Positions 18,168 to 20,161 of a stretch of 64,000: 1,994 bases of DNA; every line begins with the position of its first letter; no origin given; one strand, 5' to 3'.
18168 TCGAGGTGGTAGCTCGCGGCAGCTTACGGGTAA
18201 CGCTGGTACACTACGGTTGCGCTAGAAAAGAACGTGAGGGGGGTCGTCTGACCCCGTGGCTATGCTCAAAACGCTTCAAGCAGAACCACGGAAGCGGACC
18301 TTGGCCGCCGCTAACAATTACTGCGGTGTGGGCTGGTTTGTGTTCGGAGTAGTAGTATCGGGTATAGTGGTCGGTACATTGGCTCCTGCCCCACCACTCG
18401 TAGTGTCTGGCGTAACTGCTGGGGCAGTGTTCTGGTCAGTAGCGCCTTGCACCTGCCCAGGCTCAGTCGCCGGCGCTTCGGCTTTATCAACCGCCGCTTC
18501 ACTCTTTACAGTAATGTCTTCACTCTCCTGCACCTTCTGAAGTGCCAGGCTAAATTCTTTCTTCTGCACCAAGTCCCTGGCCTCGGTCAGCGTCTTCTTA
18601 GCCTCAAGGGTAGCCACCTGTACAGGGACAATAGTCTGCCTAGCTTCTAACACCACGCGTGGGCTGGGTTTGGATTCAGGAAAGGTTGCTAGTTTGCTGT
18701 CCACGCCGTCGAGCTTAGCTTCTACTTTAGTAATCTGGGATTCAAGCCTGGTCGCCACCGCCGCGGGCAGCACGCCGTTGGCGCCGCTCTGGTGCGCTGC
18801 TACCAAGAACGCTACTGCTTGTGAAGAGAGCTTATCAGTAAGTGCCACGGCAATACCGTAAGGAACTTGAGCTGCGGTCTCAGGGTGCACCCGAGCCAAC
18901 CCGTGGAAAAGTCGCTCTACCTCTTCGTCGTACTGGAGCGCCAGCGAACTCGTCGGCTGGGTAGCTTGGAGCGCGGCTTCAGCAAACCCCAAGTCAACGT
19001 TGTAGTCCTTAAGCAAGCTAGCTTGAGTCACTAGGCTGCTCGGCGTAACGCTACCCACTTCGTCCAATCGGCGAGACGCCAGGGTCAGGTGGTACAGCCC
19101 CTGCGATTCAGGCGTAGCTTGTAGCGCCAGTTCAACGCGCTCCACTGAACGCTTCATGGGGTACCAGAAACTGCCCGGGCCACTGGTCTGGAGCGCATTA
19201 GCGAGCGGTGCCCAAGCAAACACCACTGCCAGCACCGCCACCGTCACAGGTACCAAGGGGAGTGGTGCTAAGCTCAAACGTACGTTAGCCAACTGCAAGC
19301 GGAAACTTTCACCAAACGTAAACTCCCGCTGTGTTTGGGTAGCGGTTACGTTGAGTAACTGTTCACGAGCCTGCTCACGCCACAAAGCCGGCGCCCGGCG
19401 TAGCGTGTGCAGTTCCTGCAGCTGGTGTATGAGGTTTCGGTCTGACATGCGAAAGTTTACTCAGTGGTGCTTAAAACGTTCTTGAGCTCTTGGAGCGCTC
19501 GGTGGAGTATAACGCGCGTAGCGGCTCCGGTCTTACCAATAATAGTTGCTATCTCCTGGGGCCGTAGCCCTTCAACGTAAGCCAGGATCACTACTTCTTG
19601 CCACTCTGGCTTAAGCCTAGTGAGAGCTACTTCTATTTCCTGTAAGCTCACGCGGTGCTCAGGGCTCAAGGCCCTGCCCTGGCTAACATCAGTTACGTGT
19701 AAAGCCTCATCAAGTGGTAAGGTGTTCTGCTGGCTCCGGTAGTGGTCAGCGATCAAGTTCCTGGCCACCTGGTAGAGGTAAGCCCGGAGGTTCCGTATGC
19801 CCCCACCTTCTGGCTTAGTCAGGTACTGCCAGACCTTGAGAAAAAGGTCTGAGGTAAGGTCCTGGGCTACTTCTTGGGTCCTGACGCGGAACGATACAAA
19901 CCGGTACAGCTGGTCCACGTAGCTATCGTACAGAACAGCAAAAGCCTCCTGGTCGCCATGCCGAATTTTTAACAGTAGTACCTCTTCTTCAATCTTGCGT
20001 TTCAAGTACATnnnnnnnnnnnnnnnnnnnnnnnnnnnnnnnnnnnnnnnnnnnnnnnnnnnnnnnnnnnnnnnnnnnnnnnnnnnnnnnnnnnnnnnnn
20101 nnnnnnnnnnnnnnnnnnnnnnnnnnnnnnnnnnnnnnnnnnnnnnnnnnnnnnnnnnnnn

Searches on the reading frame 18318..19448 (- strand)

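Call 5: search_protein_families(library=pfam, proteins=[window:18318-19448:-], max_evalue=0.01)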
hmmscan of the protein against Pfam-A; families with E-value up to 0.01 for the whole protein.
window:18318-19448:- (376 aa): 1 family
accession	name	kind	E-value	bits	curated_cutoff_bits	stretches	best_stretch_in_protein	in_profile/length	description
PF18915.5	DUF5667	-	5.2e-11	43.3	27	1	91-162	4-76/99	Domain of unknown function (DUF5667)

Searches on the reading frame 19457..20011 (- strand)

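Call 5: search_protein_families(library=pfam, proteins=[window:19457-20011:-], max_evalue=0.01)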
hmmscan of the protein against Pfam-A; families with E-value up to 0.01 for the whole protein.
window:19457-20011:- (184 aa): 4 families
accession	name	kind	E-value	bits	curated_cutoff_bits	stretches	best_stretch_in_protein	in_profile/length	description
PF04542.20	Sigma70_r2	-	1.5e-12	47.6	24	1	27-96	1-70/71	Sigma-70 region 2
PF07638.17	Sigma70_ECF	-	1.4e-08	35.3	21.1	1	12-162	7-165/185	ECF sigma factor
PF08281.18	Sigma70_r4_2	-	1.5e-08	34.5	25.7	1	124-176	2-54/54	Sigma-70, region 4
PF04545.22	Sigma70_r4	-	2.7e-07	30.4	24.1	1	129-177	1-49/50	Sigma-70, region 4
